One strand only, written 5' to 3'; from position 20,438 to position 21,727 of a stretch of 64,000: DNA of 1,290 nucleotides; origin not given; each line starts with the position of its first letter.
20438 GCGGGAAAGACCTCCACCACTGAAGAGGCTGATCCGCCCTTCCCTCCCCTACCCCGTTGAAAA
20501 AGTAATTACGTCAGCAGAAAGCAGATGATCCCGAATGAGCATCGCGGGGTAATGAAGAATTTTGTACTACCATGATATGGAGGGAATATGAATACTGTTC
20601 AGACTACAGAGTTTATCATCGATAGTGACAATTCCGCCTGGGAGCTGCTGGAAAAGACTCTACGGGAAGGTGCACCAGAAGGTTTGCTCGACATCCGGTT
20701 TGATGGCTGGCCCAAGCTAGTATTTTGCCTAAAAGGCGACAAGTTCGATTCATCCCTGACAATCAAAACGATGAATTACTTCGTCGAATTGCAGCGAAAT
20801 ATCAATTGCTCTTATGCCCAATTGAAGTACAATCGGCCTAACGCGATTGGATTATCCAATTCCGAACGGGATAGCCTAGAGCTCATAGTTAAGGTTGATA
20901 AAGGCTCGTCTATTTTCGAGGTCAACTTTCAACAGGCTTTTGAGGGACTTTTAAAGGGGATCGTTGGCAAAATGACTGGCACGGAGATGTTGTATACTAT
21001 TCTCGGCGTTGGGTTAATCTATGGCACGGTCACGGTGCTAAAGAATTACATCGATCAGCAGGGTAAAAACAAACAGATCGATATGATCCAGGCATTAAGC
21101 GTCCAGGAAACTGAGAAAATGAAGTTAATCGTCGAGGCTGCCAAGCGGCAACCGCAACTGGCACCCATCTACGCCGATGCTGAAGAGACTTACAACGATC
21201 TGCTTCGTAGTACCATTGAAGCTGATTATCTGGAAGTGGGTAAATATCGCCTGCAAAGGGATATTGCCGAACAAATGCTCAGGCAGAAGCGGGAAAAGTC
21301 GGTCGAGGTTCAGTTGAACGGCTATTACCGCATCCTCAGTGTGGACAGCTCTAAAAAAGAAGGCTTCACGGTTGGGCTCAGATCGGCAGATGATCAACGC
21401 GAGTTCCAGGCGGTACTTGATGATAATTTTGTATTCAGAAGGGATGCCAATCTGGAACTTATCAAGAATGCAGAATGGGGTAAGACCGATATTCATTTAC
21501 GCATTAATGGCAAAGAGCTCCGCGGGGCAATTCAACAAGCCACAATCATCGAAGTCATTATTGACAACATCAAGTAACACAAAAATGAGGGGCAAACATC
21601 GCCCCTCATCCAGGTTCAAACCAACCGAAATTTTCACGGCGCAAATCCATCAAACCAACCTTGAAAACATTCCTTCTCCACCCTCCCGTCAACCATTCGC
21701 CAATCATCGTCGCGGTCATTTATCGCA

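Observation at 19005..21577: Repressor-operon cargo: candidate undescribed prophage exclusion / abortive-infection module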

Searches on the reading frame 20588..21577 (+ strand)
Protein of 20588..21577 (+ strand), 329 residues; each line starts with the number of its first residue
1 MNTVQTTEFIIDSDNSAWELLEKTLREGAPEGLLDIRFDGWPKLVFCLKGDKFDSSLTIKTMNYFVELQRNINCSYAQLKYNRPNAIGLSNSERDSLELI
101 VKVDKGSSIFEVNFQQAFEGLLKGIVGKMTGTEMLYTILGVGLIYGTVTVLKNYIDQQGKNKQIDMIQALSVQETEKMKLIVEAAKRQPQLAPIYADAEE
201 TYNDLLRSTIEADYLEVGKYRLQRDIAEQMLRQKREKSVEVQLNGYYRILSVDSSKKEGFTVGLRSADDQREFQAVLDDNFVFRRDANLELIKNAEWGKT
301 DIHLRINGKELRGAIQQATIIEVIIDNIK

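Call 3: search_protein_families(library=pfam, proteins=[window:20588-21577:+], max_evalue=0.1)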
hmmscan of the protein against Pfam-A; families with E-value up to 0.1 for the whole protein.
window:20588-21577:+ (329 aa): 0 families

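Call 4: search_protein_families(library=padloc, proteins=[window:20588-21577:+], max_evalue=0.1)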
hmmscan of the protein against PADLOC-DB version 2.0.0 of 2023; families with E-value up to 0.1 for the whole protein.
window:20588-21577:+ (329 aa): 0 families

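Call 5: search_protein_families(library=phrogs, proteins=[window:20588-21577:+], max_evalue=0.1)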
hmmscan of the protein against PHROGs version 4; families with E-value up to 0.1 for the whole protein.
window:20588-21577:+ (329 aa): 2 families
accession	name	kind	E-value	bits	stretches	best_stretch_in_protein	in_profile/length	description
phrog_6191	-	unknown function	1.4e-77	262.1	1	6-323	5-331/338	-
phrog_3325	-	other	0.029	15.7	1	56-73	31-48/52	TreN-like membrane protein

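Call 6: search_protein_families(library=ncbifam, proteins=[window:20588-21577:+], max_evalue=0.1)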
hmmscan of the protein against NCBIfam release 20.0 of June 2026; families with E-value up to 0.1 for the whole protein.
window:20588-21577:+ (329 aa): 0 families

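Call 7: search_dna_similar(query=window:20588-21577:+, collection=phages, mode=protein, max_rows=30)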
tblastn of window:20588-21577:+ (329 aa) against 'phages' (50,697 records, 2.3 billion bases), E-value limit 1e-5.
Records with a match: 2; places in all: 2; records where one place covers at least 80% of the query: 1.
Best place of each record, by identity: <60% 2.
By first word of the organism name: Moraxella 1; Escherichia 1.
By host as written in the record: Moraxella catarrhalis 1; Escherichia coli MC1061 1.
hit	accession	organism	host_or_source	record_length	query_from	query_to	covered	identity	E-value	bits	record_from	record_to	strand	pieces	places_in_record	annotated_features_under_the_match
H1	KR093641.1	Moraxella phage Mcat17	Moraxella catarrhalis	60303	8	323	96%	29.2%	4e-31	129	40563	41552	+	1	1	hypothetical protein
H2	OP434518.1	Escherichia phage phi458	Escherichia coli MC1061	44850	35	148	35%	26.9%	2e-6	55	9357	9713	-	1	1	hypothetical protein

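Call 10: find_homologous_proteins(query=window:20588-21577:+)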
Query window:20588-21577:+ (329 aa): 10 proteins with E <= 0.001 among 1386 candidates.
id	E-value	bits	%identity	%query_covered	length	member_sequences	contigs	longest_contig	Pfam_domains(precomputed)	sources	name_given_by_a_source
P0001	3.6e-140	485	66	98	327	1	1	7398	-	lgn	-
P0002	1.7e-114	401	57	96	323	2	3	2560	-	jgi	jgi:hypothetical protein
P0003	7.0e-110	385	57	96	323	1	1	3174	-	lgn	-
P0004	2.0e-99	351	49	97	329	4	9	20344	-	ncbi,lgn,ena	ncbi:hypothetical protein [Geobacter anodireducens]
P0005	3.5e-98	347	49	97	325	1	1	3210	-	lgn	-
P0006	1.8e-60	223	38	96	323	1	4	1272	-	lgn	-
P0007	3.6e-48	183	37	88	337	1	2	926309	-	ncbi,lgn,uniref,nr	ncbi:hypothetical protein PQS90_09040 [Pseudomonas sp. BLCC-B13]|uniref:hypothetical protein n=1 Tax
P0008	1.4e-40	158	30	95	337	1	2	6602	-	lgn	-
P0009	1.1e-38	152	29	95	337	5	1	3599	-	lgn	-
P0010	1.1e-32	132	30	95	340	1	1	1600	-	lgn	-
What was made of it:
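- Closest known: PHROG 6191 and DefensePredictor 'uncharacterized clusters'. Different: The window copy is the first one I saw in a Mu-like element of a Geobacter-type host, at 66% identity or less to any database protein outside this prophage itself (call 10).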

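Call 12: get_annotated_region(hit=H1, flank=6000)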
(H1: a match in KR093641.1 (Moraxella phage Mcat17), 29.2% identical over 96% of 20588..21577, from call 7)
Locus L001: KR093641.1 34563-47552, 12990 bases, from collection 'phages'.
description: Moraxella phage Mcat17, complete genome.
organism: Moraxella phage Mcat17 (NCBI taxid 1647532)
taxonomy: Viruses; Duplodnaviria; Heunggongvirae; Uroviricota; Caudoviricetes
host: Moraxella catarrhalis; source: ear aspirate; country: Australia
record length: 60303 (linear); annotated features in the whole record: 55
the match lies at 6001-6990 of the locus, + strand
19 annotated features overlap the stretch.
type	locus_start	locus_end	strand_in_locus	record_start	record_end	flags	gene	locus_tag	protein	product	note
CDS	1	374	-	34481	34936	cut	-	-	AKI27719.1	terminase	-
CDS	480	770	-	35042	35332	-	-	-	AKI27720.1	hypothetical protein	-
CDS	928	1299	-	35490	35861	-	-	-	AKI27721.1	hypothetical protein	-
CDS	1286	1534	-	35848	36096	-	-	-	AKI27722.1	hypothetical protein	-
CDS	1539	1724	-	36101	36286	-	-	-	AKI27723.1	hypothetical protein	-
CDS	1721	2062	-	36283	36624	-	-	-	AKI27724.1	hypothetical protein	-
CDS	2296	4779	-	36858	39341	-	-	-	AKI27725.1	virulence associated E family protein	-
CDS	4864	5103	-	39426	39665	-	-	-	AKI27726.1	hypothetical protein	-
CDS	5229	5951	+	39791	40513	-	-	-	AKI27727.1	hypothetical protein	-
CDS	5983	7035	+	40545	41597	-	-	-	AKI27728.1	hypothetical protein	-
CDS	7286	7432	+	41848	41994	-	-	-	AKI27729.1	hypothetical protein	-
CDS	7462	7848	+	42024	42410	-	-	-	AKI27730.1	hypothetical protein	-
CDS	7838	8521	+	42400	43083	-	-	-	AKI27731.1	hypothetical protein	-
CDS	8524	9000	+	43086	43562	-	-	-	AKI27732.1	hypothetical protein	-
CDS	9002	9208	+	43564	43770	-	-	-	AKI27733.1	hypothetical protein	-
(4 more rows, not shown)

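Call 13: get_annotated_region(hit=H2, flank=6000)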
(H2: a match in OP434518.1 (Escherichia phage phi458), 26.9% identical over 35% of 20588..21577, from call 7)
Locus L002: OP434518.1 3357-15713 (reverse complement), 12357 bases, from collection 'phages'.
description: Escherichia phage phi458, complete genome.
organism: Escherichia phage phi458 (NCBI taxid 2982894)
taxonomy: Viruses; Duplodnaviria; Heunggongvirae; Uroviricota; Caudoviricetes
host: Escherichia coli MC1061; source: -; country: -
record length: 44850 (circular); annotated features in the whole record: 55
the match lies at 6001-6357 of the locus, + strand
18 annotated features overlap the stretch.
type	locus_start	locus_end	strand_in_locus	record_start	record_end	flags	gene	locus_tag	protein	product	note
CDS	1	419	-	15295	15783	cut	-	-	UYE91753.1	antiterminator Q protein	Orf20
CDS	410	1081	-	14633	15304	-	-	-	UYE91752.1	NinI protein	Orf19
CDS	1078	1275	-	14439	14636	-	-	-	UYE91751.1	NinG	Orf18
CDS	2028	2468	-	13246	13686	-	-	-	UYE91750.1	NinB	Orf17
CDS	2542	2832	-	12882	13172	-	-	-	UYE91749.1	hypothetical protein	Orf16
CDS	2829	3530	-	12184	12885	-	-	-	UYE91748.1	DNA replication protein P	Orf15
CDS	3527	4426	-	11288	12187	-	-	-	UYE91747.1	hypothetical protein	Orf14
CDS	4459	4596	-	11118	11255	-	-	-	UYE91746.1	cII protein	Orf13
CDS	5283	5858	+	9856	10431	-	-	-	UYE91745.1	CI protein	Orf12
CDS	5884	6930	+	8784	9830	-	-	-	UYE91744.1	hypothetical protein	Orf11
CDS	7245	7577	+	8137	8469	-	-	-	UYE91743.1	hypothetical protein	Orf10; gene 37 protein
CDS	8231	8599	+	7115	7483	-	-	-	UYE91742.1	hypothetical protein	Orf9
CDS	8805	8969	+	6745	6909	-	-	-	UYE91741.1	host-killing protein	Orf8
CDS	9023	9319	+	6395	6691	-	-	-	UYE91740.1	host-nuclease inhibitor protein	Orf7; host-nuclease inhibitor protein Gam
CDS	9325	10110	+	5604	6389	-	-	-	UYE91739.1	hypothetical protein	Orf6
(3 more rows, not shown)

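Call 15: find_encoding_contigs(protein=P0004, flank=8000, max_places=4)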
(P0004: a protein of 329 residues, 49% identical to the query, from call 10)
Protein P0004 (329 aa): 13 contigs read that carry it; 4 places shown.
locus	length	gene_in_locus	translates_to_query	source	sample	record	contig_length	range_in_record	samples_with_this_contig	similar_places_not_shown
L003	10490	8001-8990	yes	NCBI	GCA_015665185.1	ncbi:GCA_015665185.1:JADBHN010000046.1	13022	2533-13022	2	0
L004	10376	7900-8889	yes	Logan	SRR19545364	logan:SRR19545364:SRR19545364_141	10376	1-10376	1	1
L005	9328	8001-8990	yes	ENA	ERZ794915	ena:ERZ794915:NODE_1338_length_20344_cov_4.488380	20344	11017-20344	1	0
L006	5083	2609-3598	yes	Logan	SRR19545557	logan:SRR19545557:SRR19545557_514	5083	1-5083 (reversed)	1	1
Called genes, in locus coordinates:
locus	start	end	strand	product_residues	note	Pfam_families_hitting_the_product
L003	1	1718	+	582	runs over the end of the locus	-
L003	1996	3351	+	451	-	PF00890:FAD_binding_2 (faint), PF01266:DAO (faint), PF03486:HI0933_like (faint), PF05834:Lycopene_cycl (faint), PF07992:Pyr_redox_2, PF13738:Pyr_redox_3 (weak), PF00070:Pyr_redox, PF02852:Pyr_redox_dim, +1 more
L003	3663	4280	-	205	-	PF00440:TetR_N, PF14246:TetR_C_7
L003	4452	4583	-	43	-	-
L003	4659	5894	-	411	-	PF14690:Zn_ribbon_ISL3, PF13542:HTH_Tnp_ISL3, PF01610:DDE_Tnp_ISL3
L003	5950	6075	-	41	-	-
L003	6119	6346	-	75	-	-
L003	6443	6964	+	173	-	-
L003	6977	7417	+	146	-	-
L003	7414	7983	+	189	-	-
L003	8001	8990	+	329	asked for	-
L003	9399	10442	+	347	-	PF03061:4HBT (weak)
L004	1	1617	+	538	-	?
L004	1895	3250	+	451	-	PF00890:FAD_binding_2 (faint), PF01266:DAO (faint), PF03486:HI0933_like (faint), PF05834:Lycopene_cycl (faint), PF07992:Pyr_redox_2, PF13738:Pyr_redox_3 (weak), PF00070:Pyr_redox, PF02852:Pyr_redox_dim, +1 more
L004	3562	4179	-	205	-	PF00440:TetR_N, PF14246:TetR_C_7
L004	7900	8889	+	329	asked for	-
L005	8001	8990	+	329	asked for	-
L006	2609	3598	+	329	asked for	-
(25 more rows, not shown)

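Call 17: find_encoding_contigs(protein=P0001, flank=8000, max_places=3)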
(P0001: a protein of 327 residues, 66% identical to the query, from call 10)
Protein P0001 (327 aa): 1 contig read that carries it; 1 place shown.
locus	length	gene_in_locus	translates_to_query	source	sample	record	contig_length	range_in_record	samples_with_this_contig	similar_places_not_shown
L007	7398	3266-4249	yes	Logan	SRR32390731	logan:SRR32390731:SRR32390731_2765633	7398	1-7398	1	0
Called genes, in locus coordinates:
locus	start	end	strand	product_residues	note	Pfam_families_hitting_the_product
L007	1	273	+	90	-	?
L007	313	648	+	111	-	-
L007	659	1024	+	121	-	-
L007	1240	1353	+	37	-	-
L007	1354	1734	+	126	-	-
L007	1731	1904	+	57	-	-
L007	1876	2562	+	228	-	-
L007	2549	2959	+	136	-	-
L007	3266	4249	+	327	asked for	-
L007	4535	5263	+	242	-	-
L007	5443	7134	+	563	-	PF00515:TPR_1 (weak), PF13181:TPR_8 (weak), PF13414:TPR_11, PF13424:TPR_12, PF13432:TPR_16, PF13424:TPR_12, PF13414:TPR_11, PF13432:TPR_16, +22 more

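Call 18: find_encoding_contigs(protein=P0007, flank=10000, max_places=2)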
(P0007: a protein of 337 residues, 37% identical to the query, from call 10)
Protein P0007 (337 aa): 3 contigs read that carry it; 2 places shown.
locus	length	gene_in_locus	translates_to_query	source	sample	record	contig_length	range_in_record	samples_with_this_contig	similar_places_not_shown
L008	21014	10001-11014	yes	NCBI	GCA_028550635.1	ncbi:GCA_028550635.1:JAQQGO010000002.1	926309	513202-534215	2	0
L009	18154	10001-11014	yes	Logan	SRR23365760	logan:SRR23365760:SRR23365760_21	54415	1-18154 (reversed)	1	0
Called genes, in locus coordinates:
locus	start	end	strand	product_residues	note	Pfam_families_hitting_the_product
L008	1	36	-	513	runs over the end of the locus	PF05136:Phage_portal_2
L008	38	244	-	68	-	-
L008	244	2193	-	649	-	PF05876:GpA_ATPase, PF20454:GpA_nuclease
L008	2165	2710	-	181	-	PF07471:Phage_Nu1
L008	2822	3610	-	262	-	-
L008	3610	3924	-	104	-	PF05106:Phage_holin_3_1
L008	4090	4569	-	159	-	-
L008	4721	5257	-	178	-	-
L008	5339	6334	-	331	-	PF00589:Phage_integrase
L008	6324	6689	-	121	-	-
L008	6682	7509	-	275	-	PF01695:IstB_IS21, PF00308:Bac_DnaA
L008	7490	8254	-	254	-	PF17948:DnaT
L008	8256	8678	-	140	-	PF06892:Phage_CP76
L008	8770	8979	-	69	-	PF14549:P22_Cro, PF15943:YdaS_toxin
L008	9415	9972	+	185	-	PF00717:Peptidase_S24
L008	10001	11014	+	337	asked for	-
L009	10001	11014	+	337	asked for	-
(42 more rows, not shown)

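Call 19: search_protein_representatives(protein=window:20588-21577:+)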
Query: 329 residues. Proteins with E-value up to 0.001 (for the whole library): 763; up to 1e-10: 491; up to 1e-30: 137. The best 150 are listed.
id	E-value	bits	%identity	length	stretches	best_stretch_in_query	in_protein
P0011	5.3e-90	318.5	96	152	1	1-152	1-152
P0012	4.7e-87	308.8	97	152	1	178-329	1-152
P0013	2.1e-86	306.6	46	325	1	10-323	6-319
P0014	9.3e-68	245.4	39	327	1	10-323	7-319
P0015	4.9e-63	229.9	37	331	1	6-323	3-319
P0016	1.1e-60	222.2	35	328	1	5-324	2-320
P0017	1.6e-59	218.3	40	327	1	11-323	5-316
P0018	4.4e-59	216.9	37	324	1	11-322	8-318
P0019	9.7e-58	212.5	36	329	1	6-323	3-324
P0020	2.2e-57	211.4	35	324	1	8-323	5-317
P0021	1.8e-55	205.1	38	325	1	8-323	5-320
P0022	3.6e-55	204.1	34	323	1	10-324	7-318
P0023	6.3e-53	196.7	38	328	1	9-324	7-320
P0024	1.2e-52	195.8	36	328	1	11-323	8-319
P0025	1.8e-52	195.2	36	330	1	1-323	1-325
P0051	4.9e-42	161.0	35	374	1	10-323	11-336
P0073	4.6e-39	151.2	32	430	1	8-323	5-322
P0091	5.7e-37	144.3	32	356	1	9-301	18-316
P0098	2.6e-35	138.9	32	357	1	8-323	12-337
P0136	1.2e-31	126.8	29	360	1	3-323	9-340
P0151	2.4e-30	122.6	33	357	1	8-323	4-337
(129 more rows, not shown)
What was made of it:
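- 763 representatives, all about 320-350 aa (call 19).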

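Call 22: search_solved_structures(query=A1, max_evalue=10)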
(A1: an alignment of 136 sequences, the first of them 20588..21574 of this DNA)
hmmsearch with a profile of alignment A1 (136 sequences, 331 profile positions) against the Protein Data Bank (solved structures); distinct sequences matched with E-value up to 10: 5.
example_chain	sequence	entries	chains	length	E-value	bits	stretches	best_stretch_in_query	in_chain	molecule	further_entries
1tnm_A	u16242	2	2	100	0.015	17.5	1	231-278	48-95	TITIN MODULE M5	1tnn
1nct_A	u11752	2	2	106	0.017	17.3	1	231-278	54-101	TITIN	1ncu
4s3m_A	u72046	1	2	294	0.34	13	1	260-319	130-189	2-dehydropantoate 2-reductase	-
9i7s_K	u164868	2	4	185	0.51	12.5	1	131-219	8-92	Tom20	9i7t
3g17_A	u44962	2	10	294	1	11.4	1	260-316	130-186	Similar to 2-dehydropantoate 2-reductase | 2-dehydropantoate 2-reductase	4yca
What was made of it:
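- Tried and rejected: Profile search of all PDB sequences gave only chance-level hits (call 22).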

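Call 28: find_related_loci(query=A2, collection=viral_contigs, flank=6000)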
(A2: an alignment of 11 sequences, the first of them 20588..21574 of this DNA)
Query A2 (329 aa) in viral_contigs; peptide patterns used: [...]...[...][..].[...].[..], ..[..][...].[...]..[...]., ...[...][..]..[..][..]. (x = any residue, [..] = any of these).
154 stretches matched a pattern; 93 encode a relative of the query (tblastn E <= 1e-3); the best 80 are kept; 80 distinct loci.
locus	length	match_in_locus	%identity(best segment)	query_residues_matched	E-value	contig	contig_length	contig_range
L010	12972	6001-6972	34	8-323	7e-59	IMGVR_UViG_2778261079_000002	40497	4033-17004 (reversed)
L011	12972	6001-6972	34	8-323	7e-59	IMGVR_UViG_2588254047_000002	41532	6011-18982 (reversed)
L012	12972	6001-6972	34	8-323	7e-59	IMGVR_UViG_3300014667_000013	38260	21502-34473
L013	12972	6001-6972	34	8-323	7e-59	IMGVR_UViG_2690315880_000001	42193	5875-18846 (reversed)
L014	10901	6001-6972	34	8-323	9e-59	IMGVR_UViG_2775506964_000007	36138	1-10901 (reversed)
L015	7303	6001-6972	34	8-323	3e-58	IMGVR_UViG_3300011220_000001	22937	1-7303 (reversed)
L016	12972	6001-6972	34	8-323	3e-58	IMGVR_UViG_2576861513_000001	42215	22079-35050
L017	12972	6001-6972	34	8-323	2e-58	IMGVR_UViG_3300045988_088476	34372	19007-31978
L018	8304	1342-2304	33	11-323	2e-57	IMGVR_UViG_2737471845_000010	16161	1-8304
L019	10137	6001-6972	33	8-323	6e-57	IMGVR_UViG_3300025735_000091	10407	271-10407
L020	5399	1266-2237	33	8-323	6e-57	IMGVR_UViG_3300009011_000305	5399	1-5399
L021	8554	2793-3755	34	11-323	2e-56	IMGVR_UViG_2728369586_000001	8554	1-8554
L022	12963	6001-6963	34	11-323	3e-56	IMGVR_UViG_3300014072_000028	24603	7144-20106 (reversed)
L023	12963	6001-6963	34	11-323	2e-56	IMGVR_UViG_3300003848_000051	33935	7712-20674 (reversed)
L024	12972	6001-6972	33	8-323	7e-56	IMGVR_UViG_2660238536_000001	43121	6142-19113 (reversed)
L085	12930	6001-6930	31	11-321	3e-45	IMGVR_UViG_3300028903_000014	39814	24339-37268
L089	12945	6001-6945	34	11-323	5e-43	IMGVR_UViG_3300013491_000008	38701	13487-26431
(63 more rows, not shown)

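Call 33: predict_structure(alignment_id=A1)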
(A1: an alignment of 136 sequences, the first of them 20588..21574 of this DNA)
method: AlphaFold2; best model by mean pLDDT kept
length: 329 residues; sequences in the alignment: 136
mean_pLDDT: 95.4   pTM: 0.83
mean pLDDT of the five models: 95.4, 94.6, 94.4, 94.0, 93.9
residues with pLDDT >= 90: 302; 70-90: 24; 50-70: 2; < 50: 1
segments of 3 or more residues with pLDDT < 50: none
pLDDT, mean of each block of 10 residues (from residue 1): 93 98 98 96 97 95 98 98 97 98 90 98 97 98 97 96 87 97 98 97 97 96 96 91 98 94 98 95 91 96 97 96 80
secondary structure, 60 per line:
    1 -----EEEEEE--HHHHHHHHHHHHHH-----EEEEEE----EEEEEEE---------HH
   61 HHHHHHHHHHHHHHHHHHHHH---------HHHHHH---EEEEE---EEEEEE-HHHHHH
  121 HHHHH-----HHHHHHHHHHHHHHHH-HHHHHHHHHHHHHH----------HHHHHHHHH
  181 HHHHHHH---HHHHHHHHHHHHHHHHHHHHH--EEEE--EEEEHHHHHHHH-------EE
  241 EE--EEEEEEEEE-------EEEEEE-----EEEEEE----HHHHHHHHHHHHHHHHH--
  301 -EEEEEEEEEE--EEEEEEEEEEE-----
elements in order: E6-11 H14-27 E33-38 E43-49 H59-81 H91-96 E100-104 E108-113 H115-125 H131-146 H148-161 H172-187 H191-211 E214-217 E220-223 H224-231 E239-242 E245-253 E261-266 E272-277 H282-298 E302-311 E314-324
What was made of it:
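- On OB fold (C-terminal domain of the 329-aa protein): The secondary-structure order of 239-324 is strand-strand-strand-strand-helix-strand-strand, an OB-like barrel with a helix before the last two strands (call 33).
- Checked: The 'coiled-coil' of the 329-aa protein is a helical hairpin in the AlphaFold model (call 33).
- pLDDT 95.4, pTM 0.83 (call 33).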
